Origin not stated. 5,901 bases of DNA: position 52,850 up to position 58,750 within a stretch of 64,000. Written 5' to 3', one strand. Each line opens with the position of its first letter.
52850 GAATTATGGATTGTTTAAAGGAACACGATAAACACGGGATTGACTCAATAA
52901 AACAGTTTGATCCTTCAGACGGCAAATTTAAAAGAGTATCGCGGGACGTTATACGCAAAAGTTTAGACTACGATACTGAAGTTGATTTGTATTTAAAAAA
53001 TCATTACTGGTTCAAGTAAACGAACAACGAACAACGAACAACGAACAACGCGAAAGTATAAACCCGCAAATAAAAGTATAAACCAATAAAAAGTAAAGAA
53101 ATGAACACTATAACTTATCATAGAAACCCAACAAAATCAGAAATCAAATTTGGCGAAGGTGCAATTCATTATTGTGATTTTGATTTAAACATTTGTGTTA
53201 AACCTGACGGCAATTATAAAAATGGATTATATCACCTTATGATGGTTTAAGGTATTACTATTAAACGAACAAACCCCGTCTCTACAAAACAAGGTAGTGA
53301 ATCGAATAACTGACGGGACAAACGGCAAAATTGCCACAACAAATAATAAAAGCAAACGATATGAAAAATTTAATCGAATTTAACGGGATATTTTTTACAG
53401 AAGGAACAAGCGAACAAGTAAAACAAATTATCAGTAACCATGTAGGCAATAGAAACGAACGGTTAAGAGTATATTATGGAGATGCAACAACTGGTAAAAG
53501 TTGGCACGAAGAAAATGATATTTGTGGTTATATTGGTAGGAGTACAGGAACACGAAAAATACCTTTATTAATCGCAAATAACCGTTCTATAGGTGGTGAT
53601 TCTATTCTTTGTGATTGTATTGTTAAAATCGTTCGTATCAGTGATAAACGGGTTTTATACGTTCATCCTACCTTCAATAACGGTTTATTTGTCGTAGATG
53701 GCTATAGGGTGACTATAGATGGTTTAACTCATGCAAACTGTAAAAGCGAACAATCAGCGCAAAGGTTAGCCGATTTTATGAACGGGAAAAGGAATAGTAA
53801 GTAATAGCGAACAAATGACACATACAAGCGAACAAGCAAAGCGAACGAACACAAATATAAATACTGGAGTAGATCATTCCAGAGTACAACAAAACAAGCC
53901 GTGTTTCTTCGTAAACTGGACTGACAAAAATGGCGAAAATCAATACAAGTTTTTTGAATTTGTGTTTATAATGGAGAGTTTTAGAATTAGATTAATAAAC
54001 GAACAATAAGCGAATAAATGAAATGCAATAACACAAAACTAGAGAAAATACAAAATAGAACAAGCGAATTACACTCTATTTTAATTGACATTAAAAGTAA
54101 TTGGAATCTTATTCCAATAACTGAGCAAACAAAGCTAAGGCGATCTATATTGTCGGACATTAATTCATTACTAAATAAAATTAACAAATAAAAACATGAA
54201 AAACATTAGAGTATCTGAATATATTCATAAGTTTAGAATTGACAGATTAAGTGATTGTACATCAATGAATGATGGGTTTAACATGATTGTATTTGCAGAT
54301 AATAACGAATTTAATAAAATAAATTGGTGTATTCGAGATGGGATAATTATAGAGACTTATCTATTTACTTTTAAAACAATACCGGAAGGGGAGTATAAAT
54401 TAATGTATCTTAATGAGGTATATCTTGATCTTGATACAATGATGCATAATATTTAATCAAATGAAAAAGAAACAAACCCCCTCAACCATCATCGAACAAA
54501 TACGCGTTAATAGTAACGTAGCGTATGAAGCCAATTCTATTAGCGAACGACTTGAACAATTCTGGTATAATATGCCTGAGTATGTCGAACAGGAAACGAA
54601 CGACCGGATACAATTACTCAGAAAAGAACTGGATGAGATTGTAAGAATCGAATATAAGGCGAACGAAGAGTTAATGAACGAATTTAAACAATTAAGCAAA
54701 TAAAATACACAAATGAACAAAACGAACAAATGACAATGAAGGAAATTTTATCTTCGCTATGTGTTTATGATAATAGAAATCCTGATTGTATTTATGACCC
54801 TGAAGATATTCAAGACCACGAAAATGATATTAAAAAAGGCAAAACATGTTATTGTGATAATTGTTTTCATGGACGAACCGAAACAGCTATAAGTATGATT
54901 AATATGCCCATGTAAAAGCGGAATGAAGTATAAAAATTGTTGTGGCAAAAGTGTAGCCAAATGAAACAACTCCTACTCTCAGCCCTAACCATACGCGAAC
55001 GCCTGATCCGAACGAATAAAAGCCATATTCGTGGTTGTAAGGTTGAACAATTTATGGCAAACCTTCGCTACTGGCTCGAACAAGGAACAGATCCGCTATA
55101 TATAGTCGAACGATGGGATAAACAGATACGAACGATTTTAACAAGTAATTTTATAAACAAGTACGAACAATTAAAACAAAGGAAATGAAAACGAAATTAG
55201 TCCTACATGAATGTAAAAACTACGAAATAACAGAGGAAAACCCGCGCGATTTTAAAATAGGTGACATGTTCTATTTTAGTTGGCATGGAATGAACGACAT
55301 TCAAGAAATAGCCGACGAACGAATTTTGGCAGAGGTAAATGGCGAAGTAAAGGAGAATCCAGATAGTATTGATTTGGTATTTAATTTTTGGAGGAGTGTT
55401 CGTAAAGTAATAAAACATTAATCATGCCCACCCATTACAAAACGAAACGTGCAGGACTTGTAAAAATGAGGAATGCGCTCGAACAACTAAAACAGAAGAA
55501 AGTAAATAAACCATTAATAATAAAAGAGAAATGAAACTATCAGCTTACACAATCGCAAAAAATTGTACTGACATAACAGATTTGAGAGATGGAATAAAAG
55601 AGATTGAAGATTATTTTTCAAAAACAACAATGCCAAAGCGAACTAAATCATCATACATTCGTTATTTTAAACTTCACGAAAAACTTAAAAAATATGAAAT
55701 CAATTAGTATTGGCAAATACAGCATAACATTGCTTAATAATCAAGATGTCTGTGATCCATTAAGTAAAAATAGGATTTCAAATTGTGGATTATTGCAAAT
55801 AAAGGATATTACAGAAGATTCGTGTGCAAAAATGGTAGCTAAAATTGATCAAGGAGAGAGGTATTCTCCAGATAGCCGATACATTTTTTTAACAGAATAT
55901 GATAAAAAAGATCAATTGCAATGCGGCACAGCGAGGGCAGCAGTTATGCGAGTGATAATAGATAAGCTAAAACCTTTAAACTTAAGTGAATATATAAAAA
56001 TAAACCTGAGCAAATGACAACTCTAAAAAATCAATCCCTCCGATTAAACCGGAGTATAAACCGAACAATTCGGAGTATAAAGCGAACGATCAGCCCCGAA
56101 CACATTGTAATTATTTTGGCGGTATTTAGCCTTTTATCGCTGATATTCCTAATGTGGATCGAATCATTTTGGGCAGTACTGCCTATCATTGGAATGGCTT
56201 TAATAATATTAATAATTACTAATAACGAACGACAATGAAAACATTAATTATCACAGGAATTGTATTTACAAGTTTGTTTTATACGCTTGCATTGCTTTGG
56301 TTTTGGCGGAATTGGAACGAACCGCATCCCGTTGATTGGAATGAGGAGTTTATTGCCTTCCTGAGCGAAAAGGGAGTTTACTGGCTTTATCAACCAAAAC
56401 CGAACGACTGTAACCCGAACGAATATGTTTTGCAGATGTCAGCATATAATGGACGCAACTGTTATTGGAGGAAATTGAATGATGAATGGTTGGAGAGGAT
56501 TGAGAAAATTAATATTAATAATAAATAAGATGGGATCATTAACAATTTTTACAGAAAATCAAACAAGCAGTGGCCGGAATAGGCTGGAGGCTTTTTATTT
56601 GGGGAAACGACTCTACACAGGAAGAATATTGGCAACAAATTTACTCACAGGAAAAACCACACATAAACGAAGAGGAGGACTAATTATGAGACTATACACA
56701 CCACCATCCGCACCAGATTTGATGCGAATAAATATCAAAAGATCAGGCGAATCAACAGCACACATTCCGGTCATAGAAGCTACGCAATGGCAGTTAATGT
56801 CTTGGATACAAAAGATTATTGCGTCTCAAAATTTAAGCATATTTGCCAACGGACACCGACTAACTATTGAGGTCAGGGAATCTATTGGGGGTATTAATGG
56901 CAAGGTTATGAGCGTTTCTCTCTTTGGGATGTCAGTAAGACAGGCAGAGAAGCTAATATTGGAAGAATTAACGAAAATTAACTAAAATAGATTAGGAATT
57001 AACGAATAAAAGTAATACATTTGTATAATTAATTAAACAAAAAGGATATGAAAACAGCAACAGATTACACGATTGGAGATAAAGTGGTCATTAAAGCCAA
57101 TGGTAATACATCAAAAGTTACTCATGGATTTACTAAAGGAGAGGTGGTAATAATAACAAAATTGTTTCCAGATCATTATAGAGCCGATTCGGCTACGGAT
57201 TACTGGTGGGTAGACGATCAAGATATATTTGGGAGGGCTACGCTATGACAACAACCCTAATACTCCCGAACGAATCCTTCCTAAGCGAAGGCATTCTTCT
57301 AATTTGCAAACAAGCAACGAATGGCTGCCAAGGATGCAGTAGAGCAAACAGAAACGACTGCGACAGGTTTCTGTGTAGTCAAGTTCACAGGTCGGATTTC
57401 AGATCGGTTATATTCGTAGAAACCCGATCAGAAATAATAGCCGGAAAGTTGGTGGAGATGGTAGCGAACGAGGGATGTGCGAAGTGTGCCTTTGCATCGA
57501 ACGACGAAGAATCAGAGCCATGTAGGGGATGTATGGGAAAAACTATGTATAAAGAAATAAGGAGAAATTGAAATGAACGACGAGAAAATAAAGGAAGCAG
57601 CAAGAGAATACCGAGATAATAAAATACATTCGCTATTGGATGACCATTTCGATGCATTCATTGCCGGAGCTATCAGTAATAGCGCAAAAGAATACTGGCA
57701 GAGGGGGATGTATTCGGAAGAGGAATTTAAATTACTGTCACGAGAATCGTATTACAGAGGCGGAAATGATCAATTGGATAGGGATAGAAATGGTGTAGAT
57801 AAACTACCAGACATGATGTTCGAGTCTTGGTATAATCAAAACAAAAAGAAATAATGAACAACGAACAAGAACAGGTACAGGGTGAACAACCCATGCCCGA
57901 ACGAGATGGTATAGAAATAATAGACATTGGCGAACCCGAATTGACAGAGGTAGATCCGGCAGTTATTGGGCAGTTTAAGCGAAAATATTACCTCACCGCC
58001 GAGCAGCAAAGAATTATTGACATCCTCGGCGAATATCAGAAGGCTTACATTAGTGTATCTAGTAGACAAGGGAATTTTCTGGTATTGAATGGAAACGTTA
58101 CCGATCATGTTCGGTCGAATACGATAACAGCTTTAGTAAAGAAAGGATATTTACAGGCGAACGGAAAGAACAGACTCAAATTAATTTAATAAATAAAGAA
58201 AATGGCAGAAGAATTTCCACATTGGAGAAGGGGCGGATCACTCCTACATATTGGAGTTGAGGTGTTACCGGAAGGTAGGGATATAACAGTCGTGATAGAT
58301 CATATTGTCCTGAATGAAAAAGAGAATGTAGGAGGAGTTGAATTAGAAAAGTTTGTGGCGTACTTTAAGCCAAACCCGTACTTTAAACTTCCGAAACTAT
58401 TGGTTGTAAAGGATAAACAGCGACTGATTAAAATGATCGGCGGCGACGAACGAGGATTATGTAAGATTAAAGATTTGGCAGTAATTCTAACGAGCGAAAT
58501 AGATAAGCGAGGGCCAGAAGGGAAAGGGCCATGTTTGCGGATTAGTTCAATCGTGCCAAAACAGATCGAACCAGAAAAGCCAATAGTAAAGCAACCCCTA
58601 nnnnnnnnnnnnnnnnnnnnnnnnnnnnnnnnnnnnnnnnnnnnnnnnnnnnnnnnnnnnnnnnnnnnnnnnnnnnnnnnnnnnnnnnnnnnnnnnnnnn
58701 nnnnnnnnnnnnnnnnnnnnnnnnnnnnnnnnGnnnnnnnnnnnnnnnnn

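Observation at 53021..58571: Strand-specific over-representation of CGAAC(A/G)A across a 5.5-kb block of tiny early genes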

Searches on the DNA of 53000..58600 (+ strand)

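Call 5: search_dna_similar(query=window:53000-58600:+, collection=phages, mode=near, max_rows=25)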
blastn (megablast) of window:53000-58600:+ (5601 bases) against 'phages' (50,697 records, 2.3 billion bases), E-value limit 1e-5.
No match.

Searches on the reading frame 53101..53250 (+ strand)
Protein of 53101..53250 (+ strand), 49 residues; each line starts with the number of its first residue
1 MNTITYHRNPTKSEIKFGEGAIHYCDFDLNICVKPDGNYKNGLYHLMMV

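Call 66: search_protein_families(library=pfam, proteins=[window:53101-53250:+], max_evalue=1)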
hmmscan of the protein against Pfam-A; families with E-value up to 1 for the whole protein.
window:53101-53250:+ (49 aa): 0 families

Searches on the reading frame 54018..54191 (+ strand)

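Call 66: search_protein_families(library=pfam, proteins=[window:54018-54191:+], max_evalue=1)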
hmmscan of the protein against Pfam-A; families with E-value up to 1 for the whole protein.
window:54018-54191:+ (57 aa): 2 families
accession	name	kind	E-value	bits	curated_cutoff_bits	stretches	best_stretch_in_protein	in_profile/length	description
PF12392.13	DUF3656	-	0.064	14.4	22.1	1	6-49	64-105/109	Collagenase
PF11416.13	Syntaxin-5_N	-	0.064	12.9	16.6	1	11-22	6-17/23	Syntaxin-5 N-terminal, Sly1p-binding domain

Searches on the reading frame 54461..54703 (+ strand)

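Call 66: search_protein_families(library=pfam, proteins=[window:54461-54703:+], max_evalue=1)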
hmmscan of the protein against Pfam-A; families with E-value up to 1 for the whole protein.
window:54461-54703:+ (80 aa): 4 families
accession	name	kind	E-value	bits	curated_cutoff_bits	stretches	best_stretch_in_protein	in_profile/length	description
PF21968.2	TcdA1_RBD_3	-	0.042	14.5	27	1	26-71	36-79/106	TcdA1, receptor binding domain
PF25240.1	PUB2_N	-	0.047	14.1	29.5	1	44-79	34-69/140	PUB2-like, N-terminal domain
PF07889.17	DUF1664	-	0.063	13.8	34.6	1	19-73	38-91/124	Protein of unknown function (DUF1664)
PF21705.3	p55_CTD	-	0.13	13.1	27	1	33-77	5-52/80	p55, C-terminal domain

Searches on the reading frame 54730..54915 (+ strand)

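Call 66: search_protein_families(library=pfam, proteins=[window:54730-54915:+], max_evalue=1)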
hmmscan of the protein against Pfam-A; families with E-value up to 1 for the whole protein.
window:54730-54915:+ (61 aa): 2 families
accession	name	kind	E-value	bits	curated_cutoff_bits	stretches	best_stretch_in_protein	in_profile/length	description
PF00202.27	Aminotran_3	-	0.034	13.3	30.5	1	33-56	114-137/403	Aminotransferase class-III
PF09217.15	EcoRII-N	-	0.13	12.4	25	1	4-51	35-81/154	Restriction endonuclease EcoRII, N-terminal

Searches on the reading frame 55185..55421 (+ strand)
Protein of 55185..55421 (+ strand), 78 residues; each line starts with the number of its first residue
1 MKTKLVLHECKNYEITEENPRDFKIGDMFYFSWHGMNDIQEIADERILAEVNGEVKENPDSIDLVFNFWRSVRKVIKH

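Call 66: search_protein_families(library=pfam, proteins=[window:55185-55421:+], max_evalue=1)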
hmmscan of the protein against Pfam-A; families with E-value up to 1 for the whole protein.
window:55185-55421:+ (78 aa): 1 family
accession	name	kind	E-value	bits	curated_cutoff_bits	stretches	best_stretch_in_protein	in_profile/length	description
PF20515.4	2OG-FeII_Oxy_6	-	0.081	13.3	27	1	5-52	13-59/211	Tet-like 2OG-Fe(II) oxygenase superfamily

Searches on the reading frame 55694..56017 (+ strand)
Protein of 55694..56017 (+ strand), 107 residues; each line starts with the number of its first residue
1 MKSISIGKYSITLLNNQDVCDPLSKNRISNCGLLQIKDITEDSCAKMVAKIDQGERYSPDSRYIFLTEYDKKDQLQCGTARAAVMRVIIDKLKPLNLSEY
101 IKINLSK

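Call 66: search_protein_families(library=pfam, proteins=[window:55694-56017:+], max_evalue=1)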
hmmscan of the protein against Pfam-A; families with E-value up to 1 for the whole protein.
window:55694-56017:+ (107 aa): 1 family
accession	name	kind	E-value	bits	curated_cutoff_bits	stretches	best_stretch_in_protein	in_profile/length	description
PF19018.5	Vanin_C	-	0.07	13.4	23.4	1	8-50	48-90/165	Vanin C-terminal domain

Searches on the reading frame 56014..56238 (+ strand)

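Call 67: search_protein_families(library=pfam, proteins=[window:56014-56238:+], max_evalue=1)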
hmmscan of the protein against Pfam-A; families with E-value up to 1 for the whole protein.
window:56014-56238:+ (74 aa): 3 families
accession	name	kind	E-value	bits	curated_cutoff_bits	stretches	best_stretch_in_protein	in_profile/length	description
PF00664.28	ABC_membrane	-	0.0052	16.9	28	1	10-68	99-157/274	ABC transporter transmembrane region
PF10003.15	DUF2244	-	0.056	13.6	27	1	24-68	5-51/138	Integral membrane protein (DUF2244)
PF20990.2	DUF2207_C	-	0.34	11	33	1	11-68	123-181/247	Predicted membrane protein (DUF2207) C-terminal domain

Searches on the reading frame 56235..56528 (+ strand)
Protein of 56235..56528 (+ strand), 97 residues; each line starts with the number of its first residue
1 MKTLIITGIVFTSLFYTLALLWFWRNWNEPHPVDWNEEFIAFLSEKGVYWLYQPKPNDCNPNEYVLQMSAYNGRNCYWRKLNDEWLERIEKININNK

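Call 67: search_protein_families(library=pfam, proteins=[window:56235-56528:+], max_evalue=1)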
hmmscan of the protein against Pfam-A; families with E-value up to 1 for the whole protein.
window:56235-56528:+ (97 aa): 1 family
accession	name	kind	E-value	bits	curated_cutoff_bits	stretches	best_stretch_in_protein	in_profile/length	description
PF13171.11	DUF4004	-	0.12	13.2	27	1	51-93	19-59/197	Protein of unknown function (DUF4004)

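Call 87: search_protein_families(library=phrogs, proteins=[window:56235-56528:+], max_evalue=0.01)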
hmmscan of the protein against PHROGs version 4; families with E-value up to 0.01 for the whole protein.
window:56235-56528:+ (97 aa): 0 families

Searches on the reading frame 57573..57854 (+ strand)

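Call 67: search_protein_families(library=pfam, proteins=[window:57573-57854:+], max_evalue=1)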
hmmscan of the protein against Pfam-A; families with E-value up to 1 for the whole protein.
window:57573-57854:+ (93 aa): 1 family
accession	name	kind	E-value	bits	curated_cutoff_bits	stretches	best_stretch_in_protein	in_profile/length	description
PF12395.13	DUF3658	-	0.027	14.9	23.3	1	9-37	29-57/107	Protein of unknown function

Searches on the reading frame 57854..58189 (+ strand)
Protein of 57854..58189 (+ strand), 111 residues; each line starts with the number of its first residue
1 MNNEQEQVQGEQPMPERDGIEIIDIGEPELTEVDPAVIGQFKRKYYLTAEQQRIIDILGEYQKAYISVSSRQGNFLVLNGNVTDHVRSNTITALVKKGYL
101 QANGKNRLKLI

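Call 24: search_protein_families(library=pfam, proteins=[window:57854-58189:+], max_evalue=0.01)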
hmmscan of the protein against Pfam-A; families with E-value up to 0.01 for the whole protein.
window:57854-58189:+ (111 aa): 0 families

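Call 73: find_homologous_proteins(query=window:57854-58186:+, max_evalue=0.001)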
Query window:57854-58186:+ (111 aa): 8 proteins with E <= 0.001 among 11 candidates.
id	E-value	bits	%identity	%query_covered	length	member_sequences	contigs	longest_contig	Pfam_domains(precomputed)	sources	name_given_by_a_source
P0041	2.1e-65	235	100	100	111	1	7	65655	-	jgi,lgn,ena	-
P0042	3.5e-53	196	80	100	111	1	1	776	-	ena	-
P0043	1.0e-30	124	62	100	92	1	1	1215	-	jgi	-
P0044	6.9e-29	118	58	100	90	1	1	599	-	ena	-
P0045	1.5e-27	113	50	100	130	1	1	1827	-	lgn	-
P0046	2.4e-27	113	70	69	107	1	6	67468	-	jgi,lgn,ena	-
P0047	6.6e-25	105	52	93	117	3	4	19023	-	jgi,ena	-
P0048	8.4e-22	95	70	62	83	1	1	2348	-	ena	-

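Call 77: search_solved_structures(query=A4, max_evalue=10)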
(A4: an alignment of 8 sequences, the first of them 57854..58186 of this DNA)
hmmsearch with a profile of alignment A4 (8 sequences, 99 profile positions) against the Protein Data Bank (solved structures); distinct sequences matched with E-value up to 10: 9.
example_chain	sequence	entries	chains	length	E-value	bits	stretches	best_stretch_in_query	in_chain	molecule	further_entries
6tji_A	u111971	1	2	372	7.1e-09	38.8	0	53-91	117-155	Cake10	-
6tjh_A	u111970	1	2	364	1e-08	38.4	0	53-89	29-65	Cake9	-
6tjg_A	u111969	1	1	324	1.2e-07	34.9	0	53-91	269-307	Cake8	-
6tjf_A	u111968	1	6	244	2.4e-05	27.5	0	53-90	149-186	Cake6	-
6tje_A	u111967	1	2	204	0.00045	23.4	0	53-90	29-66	Cake5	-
6tjd_A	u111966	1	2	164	0.011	19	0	53-91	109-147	Cake4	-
6tjc_A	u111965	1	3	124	0.38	14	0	53-92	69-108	Cake3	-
36ro_C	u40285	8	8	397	0.94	12.8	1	14-54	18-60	DNA-directed RNA polymerase subunit Rpo1C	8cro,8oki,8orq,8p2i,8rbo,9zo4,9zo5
3h2v_E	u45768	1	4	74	1.4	12.2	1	39-73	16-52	Raver-1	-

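Call 79: predict_structure(alignment_id=A4)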
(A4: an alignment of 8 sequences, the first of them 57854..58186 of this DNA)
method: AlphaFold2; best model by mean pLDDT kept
length: 111 residues; sequences in the alignment: 8
mean_pLDDT: 72.5   pTM: 0.52
mean pLDDT of the five models: 72.5, 70.7, 69.8, 67.2, 61.8
residues with pLDDT >= 90: 36; 70-90: 30; 50-70: 19; < 50: 26
segments of 3 or more residues with pLDDT < 50: 1-11, 13-15, 34-41
pLDDT, mean of each block of 10 residues (from residue 1): 39 48 53 49 70 90 89 90 90 90 89 86
secondary structure, 60 per line:
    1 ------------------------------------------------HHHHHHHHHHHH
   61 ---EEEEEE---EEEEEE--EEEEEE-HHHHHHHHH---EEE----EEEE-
elements in order: H49-60 E64-69 E73-78 E81-86 H88-96 E100-102 E107-110

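Call 81: fold_search(model_id=the predicted structure, library=pdb)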
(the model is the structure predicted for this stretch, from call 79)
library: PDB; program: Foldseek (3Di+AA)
matches with E <= 10: 236; with E <= 0.001: 0
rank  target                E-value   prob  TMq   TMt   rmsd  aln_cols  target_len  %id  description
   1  1ft9_A                4.0e-01  0.35  0.29  0.16   9.5        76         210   18  STRUCTURE OF THE REDUCED (FEII) CO-SENSING PROTEIN FROM R. RUBRUM (released 2000-10-09)
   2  3b73_A                4.8e-01  0.75  0.37  0.45   3.9        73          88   16  Crystal structure of the PhiH1 repressor-like protein from Haloarcula marismortui (released 2007-11-13)
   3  3b73_B                7.1e-01  0.66  0.38  0.46   3.9        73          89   16  Crystal structure of the PhiH1 repressor-like protein from Haloarcula marismortui (released 2007-11-13)
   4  1ft9_B                9.1e-01  0.30  0.30  0.18   4.3        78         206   18  STRUCTURE OF THE REDUCED (FEII) CO-SENSING PROTEIN FROM R. RUBRUM (released 2000-10-09)
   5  1ywy_MODEL_1_A        1.0e+00  0.23  0.21  0.30   3.1        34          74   20  Solution Structure of Pseudomonas aeruginosa Protein PA2021. The Northeast Structural Genomics Consortium Targ (released 2005-04-12)
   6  9gjw_4                1.1e+00  0.30  0.32  0.07   5.7        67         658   16  OCCM maturation intermediate stalled with an Arginine Finger mutation in Mcm2 (released 2025-03-05)
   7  4cbv_A                1.2e+00  0.33  0.30  0.15   3.6        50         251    8  X-ray structure of full-length ComE from Streptococcus pneumoniae. (released 2014-02-12)
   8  9f2a_C                1.2e+00  0.30  0.32  0.52   4.7        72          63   17  Pyrococcus abyssi PolD in complex with Rpa2 winged-helix domain class 2 (composite map) (released 2024-12-04)
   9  7few_A                1.3e+00  0.18  0.30  0.18   5.2        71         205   13  Pseudomonas aeruginosa Virulence Factor Regulator with cAMP ligand and auranofin gold analogues (released 2022-07-27)
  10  9a88_N                1.3e+00  0.13  0.30  0.17  12.9       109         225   16  Structure of the pre-incision complex in nucleotide excision repair   (released 2024-10-09)
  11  2ykq_C                1.5e+00  0.08  0.19  0.12  10.8        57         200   16  Structure of the human LINE-1 ORF1p trimer (released 2011-08-10)
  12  2yko_A                1.7e+00  0.06  0.17  0.11  10.8        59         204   19  Structure of the human LINE-1 ORF1p trimer (released 2011-08-10)
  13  4cbv_E                1.9e+00  0.21  0.30  0.15   3.7        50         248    8  X-ray structure of full-length ComE from Streptococcus pneumoniae. (released 2014-02-12)
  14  2zcw                  2.0e+00  0.16  0.30  0.18   8.5        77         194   21  Crystal Structure of TTHA1359, a Transcriptional Regulator, CRP/FNR family from Thermus thermophilus HB8 (released 2007-12-04)
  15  2yko_B                2.0e+00  0.05  0.17  0.11  10.9        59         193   19  Structure of the human LINE-1 ORF1p trimer (released 2011-08-10)
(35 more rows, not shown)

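Call 87: search_protein_families(library=phrogs, proteins=[window:57854-58189:+], max_evalue=0.01)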
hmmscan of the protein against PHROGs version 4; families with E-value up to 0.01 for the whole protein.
window:57854-58189:+ (111 aa): 0 families

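Call 112: search_dna_similar(query=window:57854-58189:+, collection=phages, mode=protein, max_rows=10, max_evalue=0.01)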
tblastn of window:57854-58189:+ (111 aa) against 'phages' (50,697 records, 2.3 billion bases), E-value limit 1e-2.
No match.
